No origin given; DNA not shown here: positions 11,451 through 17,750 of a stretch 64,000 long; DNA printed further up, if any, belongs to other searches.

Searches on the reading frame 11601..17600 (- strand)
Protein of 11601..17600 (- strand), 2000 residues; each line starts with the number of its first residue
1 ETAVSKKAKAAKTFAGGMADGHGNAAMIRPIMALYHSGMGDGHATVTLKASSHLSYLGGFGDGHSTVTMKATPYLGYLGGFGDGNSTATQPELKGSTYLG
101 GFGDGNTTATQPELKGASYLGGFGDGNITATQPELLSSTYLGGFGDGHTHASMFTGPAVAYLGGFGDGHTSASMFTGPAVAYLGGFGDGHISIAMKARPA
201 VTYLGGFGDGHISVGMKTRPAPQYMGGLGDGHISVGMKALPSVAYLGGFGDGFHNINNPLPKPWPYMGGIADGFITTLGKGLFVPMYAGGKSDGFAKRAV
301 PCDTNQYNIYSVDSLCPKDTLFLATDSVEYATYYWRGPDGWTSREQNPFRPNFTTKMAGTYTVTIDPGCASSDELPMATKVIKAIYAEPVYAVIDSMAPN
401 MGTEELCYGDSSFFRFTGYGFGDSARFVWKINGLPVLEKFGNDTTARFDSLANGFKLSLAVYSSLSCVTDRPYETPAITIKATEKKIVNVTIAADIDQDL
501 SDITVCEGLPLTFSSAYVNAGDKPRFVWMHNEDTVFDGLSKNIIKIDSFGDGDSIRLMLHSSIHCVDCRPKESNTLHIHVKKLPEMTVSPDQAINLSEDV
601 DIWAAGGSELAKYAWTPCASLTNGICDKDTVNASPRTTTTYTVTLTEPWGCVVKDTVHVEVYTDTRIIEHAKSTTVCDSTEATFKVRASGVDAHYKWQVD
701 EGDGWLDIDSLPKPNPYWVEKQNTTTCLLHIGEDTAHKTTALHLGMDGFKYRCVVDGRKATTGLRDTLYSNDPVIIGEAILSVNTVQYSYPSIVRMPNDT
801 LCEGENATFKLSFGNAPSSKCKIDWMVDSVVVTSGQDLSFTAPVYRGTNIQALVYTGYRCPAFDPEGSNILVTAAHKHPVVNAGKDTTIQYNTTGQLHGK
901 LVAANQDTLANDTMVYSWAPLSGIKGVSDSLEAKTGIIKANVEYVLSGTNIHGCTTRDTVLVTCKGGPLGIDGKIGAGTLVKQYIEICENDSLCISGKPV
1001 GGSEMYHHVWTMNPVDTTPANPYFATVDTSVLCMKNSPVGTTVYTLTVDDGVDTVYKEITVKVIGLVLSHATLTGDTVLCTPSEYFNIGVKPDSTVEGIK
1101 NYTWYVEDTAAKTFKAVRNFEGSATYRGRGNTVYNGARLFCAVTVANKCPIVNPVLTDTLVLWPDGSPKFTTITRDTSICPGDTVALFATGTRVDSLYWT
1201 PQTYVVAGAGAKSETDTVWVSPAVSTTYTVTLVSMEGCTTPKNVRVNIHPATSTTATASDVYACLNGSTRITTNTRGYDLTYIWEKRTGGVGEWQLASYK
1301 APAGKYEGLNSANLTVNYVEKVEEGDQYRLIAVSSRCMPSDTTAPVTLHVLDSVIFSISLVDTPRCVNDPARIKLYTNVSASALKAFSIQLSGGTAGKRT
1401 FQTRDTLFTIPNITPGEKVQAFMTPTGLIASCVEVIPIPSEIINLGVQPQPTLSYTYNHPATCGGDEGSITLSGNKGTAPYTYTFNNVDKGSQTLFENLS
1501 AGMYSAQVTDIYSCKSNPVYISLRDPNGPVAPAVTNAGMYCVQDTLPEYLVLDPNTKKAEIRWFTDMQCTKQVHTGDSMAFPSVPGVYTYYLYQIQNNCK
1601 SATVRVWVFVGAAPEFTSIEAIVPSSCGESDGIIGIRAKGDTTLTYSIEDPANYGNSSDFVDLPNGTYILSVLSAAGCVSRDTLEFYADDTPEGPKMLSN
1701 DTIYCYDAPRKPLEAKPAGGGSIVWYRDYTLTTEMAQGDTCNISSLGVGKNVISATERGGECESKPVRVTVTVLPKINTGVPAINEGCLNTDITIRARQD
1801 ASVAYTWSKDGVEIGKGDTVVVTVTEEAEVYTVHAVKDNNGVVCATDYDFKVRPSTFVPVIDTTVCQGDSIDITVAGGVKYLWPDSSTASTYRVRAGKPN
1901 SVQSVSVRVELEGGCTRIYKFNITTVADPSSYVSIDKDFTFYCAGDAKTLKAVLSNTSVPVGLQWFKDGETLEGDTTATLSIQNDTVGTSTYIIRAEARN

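Call 68: search_protein_families(library=pfam, max_evalue=0.001, proteins=[window:11601-17600:-])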
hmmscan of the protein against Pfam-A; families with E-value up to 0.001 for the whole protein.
window:11601-17600:- (2000 aa): 2 families
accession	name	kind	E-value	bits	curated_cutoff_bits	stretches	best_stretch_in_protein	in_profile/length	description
PF19081.6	Ig_7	-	2.2e-13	50.7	27.3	1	1529-1606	1-78/84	Ig-like domain CHU_C associated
PF13573.12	SprB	-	1.9e-05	24.7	28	1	1460-1488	6-35/37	SprB repeat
